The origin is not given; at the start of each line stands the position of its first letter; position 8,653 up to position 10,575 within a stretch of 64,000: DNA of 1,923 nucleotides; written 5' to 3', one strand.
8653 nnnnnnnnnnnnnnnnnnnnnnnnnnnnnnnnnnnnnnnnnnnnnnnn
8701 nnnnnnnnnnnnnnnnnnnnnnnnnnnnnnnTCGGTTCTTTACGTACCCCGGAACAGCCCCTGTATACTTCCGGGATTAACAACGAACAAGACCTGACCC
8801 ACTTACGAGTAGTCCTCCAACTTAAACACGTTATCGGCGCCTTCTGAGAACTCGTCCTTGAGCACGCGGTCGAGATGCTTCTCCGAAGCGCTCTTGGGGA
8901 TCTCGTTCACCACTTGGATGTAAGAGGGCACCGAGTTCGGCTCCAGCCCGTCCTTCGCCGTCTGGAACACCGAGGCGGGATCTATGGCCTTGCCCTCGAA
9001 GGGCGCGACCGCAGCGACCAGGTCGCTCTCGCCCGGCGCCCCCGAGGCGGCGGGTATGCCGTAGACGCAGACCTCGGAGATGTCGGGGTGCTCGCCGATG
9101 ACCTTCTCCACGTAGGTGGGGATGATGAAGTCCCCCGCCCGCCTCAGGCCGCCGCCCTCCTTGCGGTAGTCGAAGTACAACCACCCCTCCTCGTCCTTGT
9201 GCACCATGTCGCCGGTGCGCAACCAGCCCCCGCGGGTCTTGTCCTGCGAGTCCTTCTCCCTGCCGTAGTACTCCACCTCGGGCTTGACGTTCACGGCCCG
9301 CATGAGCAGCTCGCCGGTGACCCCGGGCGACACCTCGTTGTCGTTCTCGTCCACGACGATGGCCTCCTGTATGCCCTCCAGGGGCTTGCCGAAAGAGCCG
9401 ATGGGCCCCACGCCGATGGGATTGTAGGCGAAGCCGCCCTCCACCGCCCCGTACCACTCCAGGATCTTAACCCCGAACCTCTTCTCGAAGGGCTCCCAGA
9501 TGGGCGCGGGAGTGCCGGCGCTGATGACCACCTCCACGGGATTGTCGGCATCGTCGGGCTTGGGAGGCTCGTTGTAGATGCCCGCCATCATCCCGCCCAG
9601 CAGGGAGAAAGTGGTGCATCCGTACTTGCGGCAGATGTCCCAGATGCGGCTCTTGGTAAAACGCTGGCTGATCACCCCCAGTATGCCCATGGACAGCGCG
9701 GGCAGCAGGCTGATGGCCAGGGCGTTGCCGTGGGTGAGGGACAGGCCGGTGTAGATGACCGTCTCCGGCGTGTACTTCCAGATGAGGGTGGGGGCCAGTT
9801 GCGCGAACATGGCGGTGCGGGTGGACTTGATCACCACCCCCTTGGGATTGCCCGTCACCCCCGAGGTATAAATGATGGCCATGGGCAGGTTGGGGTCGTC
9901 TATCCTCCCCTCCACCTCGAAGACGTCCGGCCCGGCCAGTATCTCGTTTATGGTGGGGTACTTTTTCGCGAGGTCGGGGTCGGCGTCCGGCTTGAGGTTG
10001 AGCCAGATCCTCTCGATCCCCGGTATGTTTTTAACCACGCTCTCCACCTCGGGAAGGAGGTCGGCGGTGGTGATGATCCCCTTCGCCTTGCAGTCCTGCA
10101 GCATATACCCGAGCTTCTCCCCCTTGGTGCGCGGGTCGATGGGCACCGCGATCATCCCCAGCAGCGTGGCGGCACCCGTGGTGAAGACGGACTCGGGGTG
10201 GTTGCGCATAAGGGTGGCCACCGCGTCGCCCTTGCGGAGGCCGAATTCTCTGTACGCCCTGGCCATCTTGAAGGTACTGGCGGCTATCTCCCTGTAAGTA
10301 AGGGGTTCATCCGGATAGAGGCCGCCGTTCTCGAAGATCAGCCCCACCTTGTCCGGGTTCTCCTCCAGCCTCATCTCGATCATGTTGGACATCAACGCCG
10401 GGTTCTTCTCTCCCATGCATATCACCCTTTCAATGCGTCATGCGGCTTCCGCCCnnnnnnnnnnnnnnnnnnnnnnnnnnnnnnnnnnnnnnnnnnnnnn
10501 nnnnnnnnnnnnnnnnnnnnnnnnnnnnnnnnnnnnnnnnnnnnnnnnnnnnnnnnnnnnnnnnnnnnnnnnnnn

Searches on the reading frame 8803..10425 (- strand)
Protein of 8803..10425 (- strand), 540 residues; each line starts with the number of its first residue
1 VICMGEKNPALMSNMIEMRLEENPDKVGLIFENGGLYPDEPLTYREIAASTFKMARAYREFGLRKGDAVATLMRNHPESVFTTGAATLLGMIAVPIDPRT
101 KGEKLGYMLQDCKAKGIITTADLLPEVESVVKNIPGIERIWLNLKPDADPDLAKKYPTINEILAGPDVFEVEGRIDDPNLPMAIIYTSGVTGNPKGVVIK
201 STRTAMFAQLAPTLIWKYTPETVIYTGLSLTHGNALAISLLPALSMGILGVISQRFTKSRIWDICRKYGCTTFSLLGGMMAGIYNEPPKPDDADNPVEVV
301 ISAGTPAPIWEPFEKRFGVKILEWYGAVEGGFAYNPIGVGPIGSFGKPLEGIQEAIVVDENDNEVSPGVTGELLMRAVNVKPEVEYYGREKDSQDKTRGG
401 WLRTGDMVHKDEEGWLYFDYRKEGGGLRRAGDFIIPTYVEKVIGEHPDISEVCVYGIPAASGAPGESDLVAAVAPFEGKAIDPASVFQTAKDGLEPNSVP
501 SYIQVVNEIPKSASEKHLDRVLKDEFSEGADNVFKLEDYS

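Call 3: search_protein_families(library=pfam, proteins=[window:8803-10425:-], max_evalue=0.01)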
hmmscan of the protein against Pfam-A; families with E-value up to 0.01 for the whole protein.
window:8803-10425:- (540 aa): 2 families
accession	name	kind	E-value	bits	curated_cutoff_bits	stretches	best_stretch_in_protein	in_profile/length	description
PF00501.34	AMP-binding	-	4.3e-53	180.9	29.9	1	18-380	3-379/384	AMP-binding enzyme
PF13193.12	AMP-binding_C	-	7.6e-10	40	24.5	1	439-516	2-76/76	AMP-binding enzyme C-terminal domain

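Call 33: search_protein_families(library=ncbifam, proteins=[window:8803-10425:-], max_evalue=0.00001)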
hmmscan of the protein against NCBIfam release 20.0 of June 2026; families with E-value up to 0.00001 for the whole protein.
window:8803-10425:- (540 aa): 92 families (the best 25 are shown)
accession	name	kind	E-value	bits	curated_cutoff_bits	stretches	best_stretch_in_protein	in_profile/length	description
NF004808.0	PRK06155.1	equivalog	1.6e-75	254.4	722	1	12-523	23-519/542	ATP-dependent acyl-CoA ligase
NF004837.0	PRK06187.1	subfamily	3.2e-73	246.8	476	1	7-531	5-527/531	long-chain-fatty-acid--CoA ligase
NF006134.1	PRK08279.1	equivalog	3.4e-61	207.5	625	1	7-517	41-558/605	long-chain-acyl-CoA synthetase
NF006182.0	PRK08316.1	subfamily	2.3e-51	174.9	663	1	12-528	13-519/523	fatty acyl-CoA synthetase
NF005947.1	PRK08008.1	equivalog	4.5e-50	170.7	651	1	13-519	10-514/518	crotonobetaine/carnitine-CoA ligase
NF005897.1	PRK07867.1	exception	5.8e-49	167.1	850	1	43-536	26-495/496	long-chain-fatty-acid--CoA ligase FadD17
NF009071.0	PRK12406.1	subfamily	2.3e-48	164.9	701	1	44-531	15-507/510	acyl-CoA synthetase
NF052587.1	SterCoASynCasI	equivalog_domain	7.9e-47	160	900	1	63-535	49-517/550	steroid-22-oyl-CoA synthetase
NF006181.0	PRK08314.1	subfamily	2.2e-44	151.7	705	1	17-526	31-554/563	long-chain-fatty-acid--CoA ligase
NF005714.0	PRK07529.1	subfamily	3.7e-43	147.8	632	1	8-523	28-573/640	acyl-CoA synthetase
NF038342.1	FACL_FadD6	exception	9.1e-43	146.5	975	1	38-519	62-541/584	long-chain-acyl-CoA synthetase FadD6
TIGR02262.1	benz_CoA_lig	subfamily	7.5e-41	140.4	375.25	1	41-516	30-499/508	benzoate-CoA ligase family protein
NF002966.0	PRK03640.1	equivalog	2.6e-40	138.4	556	1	12-526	4-480/483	o-succinylbenzoate--CoA ligase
NF005307.0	PRK06839.1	equivalog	4.2e-40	137.8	748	1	14-518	6-485/496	o-succinylbenzoate--CoA ligase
NF052269.1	Staph_lig_FadD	equivalog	9.2e-40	136.4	650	1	42-517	28-484/499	long-chain-fatty-acid--CoA ligase FadD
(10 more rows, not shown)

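Call 34: search_solved_structures(query=window:8803-10425:-, max_evalue=1e-10)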
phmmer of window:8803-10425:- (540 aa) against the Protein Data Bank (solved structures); distinct sequences matched with E-value up to 1e-10: 116 (the best 60 are shown).
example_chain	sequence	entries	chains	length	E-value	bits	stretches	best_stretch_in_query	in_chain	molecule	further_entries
9vzp_A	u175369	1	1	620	2.4e-41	144.8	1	36-525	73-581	Long-chain fatty acid transport protein 2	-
20zn_A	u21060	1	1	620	1.3e-40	142.4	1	36-525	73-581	Long-chain fatty acid transport protein 2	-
5buq_A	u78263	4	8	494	2.7e-35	124.9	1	16-525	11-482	2-succinylbenzoate--CoA ligase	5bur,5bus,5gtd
5x8f_A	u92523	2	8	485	2.5e-34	121.7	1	16-525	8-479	2-succinylbenzoate--CoA ligase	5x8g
6qjz_A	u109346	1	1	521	4e-33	117.7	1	60-526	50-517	oxalyl CoA-synthetase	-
4wv3_A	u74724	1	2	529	5.3e-32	114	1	37-516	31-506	Anthranilate-CoA ligase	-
8r2q_A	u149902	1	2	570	9.2e-31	109.9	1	41-522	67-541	Probable fatty-acid-CoA ligase FadD5 (Fatty-acid-CoA synthetase) (Fatty-acid-CoA synthase)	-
5ie0_A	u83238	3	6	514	2.2e-30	108.7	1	55-528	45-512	Oxalate--CoA ligase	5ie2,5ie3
8aff_A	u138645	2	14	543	4.4e-30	107.7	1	183-535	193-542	Oxalate--CoA ligase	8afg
3r44_A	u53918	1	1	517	4.4e-29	104.4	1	39-527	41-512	fatty acyl CoA synthetase FADD13 (FATTY-ACYL-CoA SYNTHETASE)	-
3ivr_A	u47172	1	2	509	4.5e-28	101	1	41-520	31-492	Putative long-chain-fatty-acid CoA ligase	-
8r2r_A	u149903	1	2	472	1.2e-25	93.1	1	41-449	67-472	Probable fatty-acid-CoA ligase FadD5 (Fatty-acid-CoA synthetase) (Fatty-acid-CoA synthase)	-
2v7b_A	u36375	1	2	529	1.7e-25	92.5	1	42-516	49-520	BENZOATE-COENZYME A LIGASE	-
6m2u_A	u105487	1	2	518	1.7e-25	92.5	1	41-516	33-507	Benzoate-coenzyme A ligase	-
6m2o_A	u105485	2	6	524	1.7e-25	92.5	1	41-516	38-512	Benzoate-coenzyme A ligase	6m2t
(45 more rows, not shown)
